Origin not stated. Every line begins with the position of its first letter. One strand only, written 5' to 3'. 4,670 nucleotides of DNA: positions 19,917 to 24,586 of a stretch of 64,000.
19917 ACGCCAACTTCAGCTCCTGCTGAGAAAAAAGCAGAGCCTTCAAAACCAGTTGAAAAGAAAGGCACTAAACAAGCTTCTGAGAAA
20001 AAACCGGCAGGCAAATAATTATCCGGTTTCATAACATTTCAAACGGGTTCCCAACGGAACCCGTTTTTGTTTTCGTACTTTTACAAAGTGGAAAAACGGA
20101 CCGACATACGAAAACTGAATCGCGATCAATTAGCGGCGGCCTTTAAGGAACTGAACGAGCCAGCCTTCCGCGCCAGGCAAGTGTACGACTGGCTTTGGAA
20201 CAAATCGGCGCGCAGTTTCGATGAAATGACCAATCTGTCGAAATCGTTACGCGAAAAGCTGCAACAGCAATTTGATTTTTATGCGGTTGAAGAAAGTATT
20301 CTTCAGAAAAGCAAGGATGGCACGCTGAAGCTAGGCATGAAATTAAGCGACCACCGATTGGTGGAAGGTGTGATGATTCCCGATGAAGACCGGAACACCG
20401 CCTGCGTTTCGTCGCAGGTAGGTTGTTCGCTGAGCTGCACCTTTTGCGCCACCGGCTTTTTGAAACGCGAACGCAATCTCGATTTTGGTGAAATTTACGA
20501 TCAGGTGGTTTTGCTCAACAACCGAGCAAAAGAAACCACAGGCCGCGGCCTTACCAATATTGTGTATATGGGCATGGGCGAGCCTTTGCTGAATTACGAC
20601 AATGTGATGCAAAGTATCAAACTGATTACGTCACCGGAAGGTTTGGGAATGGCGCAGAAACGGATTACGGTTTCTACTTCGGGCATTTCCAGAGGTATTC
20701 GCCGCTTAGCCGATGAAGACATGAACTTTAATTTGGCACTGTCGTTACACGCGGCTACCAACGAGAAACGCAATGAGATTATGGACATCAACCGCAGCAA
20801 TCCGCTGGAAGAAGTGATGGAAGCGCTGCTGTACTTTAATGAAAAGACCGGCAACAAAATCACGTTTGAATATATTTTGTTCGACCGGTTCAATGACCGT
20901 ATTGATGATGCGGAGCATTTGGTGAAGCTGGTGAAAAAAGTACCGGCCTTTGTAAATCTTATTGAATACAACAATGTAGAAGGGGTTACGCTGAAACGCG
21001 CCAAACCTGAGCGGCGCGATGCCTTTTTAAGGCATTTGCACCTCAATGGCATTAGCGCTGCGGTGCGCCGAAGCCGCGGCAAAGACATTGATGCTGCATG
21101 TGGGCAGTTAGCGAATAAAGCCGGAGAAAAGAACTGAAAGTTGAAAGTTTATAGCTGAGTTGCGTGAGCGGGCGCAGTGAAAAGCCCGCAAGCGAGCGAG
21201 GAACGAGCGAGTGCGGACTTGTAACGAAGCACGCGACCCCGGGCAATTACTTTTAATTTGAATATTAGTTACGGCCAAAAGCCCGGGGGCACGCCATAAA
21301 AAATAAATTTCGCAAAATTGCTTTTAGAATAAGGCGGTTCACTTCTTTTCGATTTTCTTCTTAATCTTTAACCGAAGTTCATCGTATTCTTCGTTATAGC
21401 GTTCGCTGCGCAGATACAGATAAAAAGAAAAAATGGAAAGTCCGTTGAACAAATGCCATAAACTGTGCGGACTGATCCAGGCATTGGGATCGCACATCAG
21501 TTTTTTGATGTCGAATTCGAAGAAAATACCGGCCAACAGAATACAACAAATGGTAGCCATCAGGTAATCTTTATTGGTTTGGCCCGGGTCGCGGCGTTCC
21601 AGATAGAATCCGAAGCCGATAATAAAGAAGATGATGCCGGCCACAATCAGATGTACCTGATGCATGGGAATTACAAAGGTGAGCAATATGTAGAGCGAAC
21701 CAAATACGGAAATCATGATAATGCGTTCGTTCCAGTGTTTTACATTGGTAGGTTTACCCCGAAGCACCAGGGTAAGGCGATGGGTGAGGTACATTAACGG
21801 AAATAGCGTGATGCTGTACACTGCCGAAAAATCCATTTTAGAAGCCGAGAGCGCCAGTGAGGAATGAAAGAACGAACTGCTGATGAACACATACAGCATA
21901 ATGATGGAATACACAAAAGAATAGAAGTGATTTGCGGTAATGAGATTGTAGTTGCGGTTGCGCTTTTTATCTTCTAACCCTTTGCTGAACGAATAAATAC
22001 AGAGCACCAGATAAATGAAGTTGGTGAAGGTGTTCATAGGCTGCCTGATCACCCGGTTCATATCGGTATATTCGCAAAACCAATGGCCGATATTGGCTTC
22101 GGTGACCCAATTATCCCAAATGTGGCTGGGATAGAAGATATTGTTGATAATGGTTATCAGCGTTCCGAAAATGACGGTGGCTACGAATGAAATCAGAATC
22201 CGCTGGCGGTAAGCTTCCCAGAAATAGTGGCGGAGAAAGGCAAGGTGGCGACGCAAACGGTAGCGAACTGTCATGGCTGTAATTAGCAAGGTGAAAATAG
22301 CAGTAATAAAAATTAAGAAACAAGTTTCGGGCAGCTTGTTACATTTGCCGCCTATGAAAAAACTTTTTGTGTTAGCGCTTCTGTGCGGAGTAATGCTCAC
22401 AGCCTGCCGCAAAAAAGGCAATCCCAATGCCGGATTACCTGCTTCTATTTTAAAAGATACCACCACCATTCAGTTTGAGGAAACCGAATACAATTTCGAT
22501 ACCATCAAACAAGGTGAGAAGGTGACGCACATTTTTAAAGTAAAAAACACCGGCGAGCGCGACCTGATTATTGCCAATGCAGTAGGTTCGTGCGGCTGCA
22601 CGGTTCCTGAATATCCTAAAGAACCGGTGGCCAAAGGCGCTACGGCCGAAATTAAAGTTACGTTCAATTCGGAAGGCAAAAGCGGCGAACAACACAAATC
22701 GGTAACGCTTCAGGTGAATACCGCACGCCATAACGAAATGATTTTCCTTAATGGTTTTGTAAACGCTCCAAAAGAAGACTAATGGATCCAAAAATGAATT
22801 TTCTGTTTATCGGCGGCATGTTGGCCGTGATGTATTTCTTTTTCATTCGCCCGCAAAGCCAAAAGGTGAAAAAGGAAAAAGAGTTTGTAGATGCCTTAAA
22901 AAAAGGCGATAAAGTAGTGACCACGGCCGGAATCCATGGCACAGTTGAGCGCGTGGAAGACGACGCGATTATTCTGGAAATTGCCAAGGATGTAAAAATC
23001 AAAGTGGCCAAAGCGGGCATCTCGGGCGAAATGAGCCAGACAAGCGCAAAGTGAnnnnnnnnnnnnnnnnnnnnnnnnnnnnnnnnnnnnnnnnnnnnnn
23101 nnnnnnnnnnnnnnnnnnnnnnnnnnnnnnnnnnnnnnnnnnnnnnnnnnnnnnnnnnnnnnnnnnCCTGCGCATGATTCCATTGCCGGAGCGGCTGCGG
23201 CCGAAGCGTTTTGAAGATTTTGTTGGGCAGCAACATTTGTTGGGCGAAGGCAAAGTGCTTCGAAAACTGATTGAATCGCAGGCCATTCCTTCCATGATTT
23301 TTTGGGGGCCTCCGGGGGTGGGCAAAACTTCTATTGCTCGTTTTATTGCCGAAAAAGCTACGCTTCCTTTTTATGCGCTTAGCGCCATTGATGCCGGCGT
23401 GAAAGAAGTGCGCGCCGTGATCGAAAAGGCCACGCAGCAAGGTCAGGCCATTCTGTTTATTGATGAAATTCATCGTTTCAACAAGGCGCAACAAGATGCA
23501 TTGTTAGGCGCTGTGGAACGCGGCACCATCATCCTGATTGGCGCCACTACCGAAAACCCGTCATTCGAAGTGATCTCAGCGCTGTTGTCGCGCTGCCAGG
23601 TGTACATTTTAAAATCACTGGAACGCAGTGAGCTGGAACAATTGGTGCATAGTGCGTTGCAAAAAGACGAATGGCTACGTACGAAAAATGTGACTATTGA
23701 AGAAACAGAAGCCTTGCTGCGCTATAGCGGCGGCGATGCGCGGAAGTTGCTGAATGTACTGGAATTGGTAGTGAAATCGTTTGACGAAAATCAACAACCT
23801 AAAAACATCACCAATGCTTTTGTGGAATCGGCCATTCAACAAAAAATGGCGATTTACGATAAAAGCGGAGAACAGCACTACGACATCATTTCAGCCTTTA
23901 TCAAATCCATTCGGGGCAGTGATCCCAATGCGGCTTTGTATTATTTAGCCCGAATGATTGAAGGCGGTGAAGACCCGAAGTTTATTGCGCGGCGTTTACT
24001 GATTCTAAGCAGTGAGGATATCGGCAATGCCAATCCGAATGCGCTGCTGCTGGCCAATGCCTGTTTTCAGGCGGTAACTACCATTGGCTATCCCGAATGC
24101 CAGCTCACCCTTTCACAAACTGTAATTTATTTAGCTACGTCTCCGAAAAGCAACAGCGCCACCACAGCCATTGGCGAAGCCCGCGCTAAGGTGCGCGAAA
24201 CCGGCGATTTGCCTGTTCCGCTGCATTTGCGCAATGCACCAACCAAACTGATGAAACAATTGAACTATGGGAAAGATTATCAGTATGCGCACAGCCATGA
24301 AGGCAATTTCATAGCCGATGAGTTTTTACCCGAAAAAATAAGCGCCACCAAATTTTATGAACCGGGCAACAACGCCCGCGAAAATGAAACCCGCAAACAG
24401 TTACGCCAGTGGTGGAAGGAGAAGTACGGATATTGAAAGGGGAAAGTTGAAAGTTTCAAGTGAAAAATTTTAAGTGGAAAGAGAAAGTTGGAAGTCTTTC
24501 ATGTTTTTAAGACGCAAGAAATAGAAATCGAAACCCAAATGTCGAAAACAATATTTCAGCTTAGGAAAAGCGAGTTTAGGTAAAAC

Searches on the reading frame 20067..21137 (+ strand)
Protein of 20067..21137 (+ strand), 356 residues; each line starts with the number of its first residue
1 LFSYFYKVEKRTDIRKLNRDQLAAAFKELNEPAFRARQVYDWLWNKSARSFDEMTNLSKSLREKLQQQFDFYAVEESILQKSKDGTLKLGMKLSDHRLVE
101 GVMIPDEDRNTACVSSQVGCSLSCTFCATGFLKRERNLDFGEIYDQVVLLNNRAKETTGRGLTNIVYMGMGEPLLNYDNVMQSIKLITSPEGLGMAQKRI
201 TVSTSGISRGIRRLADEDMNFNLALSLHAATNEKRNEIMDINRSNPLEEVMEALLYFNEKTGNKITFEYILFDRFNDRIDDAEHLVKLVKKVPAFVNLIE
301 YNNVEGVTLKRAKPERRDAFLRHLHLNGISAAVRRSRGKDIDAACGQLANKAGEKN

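Call 22: search_protein_families(library=pfam, proteins=[window:20067-21137:+])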
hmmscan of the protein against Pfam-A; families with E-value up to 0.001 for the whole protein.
window:20067-21137:+ (356 aa): 2 families
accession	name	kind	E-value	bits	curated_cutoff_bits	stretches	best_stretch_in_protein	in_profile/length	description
PF21016.3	RlmN_N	-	1.4e-18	66.8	24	1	13-68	2-57/60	Ribosomal RNA large subunit methyltransferase N-terminal domain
PF04055.27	Radical_SAM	-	8.5e-16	59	29.5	1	115-278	2-157/166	Radical SAM superfamily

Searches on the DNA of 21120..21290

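Call 45: search_rna_families(source=window, start=21120, end=21290, threshold=evalue, max_evalue=10, show_alignments=2)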
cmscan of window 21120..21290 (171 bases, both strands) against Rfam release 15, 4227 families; matches with E-value up to 10: 2.
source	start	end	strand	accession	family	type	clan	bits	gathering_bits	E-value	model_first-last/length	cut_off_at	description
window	21179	21268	-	RF02703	AsxR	Gene; sRNA;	-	17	63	2.3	1-53/53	no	Anti stx2 sRNA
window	21212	21290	+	RF00210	IRES_Picorna_2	Cis-reg; IRES;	-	7.2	50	2.8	133-197/462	3'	Aphthovirus internal ribosome entry site (IRES)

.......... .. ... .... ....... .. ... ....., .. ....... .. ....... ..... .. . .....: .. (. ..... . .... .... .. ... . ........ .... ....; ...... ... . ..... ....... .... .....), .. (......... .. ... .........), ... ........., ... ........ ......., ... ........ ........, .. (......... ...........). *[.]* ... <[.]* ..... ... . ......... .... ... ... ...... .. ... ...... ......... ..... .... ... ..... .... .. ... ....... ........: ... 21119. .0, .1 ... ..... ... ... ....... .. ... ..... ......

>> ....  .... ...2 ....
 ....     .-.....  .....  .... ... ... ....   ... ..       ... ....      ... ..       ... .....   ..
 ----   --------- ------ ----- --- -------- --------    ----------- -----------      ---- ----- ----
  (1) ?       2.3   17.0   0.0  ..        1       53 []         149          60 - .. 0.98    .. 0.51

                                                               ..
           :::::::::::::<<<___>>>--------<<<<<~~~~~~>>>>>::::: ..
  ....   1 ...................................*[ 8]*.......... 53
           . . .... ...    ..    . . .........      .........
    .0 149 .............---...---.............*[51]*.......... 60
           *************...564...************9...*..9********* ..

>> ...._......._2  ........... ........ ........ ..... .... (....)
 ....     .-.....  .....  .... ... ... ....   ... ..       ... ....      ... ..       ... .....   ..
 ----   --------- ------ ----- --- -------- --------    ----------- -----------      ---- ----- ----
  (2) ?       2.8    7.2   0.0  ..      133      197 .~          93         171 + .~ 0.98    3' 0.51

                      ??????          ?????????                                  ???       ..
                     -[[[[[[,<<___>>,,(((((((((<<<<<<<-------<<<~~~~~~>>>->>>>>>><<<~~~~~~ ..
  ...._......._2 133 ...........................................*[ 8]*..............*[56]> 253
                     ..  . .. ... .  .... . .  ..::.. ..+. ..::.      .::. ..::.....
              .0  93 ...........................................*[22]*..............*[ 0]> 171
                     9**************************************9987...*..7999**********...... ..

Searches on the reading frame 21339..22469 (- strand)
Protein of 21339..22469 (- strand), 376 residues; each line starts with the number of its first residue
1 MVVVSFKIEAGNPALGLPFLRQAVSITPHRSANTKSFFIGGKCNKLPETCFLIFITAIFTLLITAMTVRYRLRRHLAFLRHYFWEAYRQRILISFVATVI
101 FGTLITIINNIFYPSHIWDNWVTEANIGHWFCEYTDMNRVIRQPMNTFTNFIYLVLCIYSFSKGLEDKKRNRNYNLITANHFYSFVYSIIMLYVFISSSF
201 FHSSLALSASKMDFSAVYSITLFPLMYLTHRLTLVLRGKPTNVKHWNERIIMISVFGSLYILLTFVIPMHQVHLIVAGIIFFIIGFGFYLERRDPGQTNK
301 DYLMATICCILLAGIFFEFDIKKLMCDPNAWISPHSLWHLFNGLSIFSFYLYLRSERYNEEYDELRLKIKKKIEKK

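Call 22: search_protein_families(library=pfam, proteins=[window:21339-22469:-])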
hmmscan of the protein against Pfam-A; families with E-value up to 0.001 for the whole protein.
window:21339-22469:- (376 aa): 1 family
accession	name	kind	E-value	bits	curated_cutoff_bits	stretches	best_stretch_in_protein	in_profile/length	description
PF04080.19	Per1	-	2.6e-06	27.8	25.3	1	150-354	61-254/257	Per1-like family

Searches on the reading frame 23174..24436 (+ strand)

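Call 77: search_protein_families(library=pfam, proteins=[window:23174-24436:+])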
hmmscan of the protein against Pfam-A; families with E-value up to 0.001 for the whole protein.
window:23174-24436:+ (420 aa): 12 families
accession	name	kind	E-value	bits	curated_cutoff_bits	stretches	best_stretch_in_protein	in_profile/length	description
PF12002.13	MgsA_C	-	4e-70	235.5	27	1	248-414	1-167/167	MgsA AAA+ ATPase C terminal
PF16193.11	AAA_assoc_2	-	7.5e-27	93.8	34.3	1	172-247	4-81/81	AAA C-terminal domain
PF00004.35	AAA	-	5.8e-20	72.5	21.2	1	41-147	1-129/131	ATPase family associated with various cellular activities (AAA)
PF05496.18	RuvB_N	-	7.8e-15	55.4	27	1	8-124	1-119/159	Holliday junction DNA helicase RuvB P-loop domain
PF00158.32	Sigma54_activat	-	6e-06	26.5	20.2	0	90-141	93-145/168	Sigma-54 interaction domain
PF14532.12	Sigma54_activ_2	-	9.3e-06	26.4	25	1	44-116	27-95/138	Sigma-54 interaction domain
PF07728.20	AAA_5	-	1.4e-05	25.6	22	0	41-126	2-102/139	AAA domain (dynein-related subfamily)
PF13191.12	AAA_16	-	2.9e-05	25.1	32.6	0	35-63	22-49/167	AAA ATPase domain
PF20720.3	nSTAND3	-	3.6e-05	24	27.2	1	42-100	21-75/155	Novel STAND NTPase 3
PF13173.12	AAA_14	-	5.6e-05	23.6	27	1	42-153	6-127/129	AAA domain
PF01078.27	Mg_chelatase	-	0.00017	21.5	20.3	0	90-126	106-142/207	Magnesium chelatase, subunit ChlI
PF13401.12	AAA_22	-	0.0006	20.6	27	0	41-87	8-58/130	AAA domain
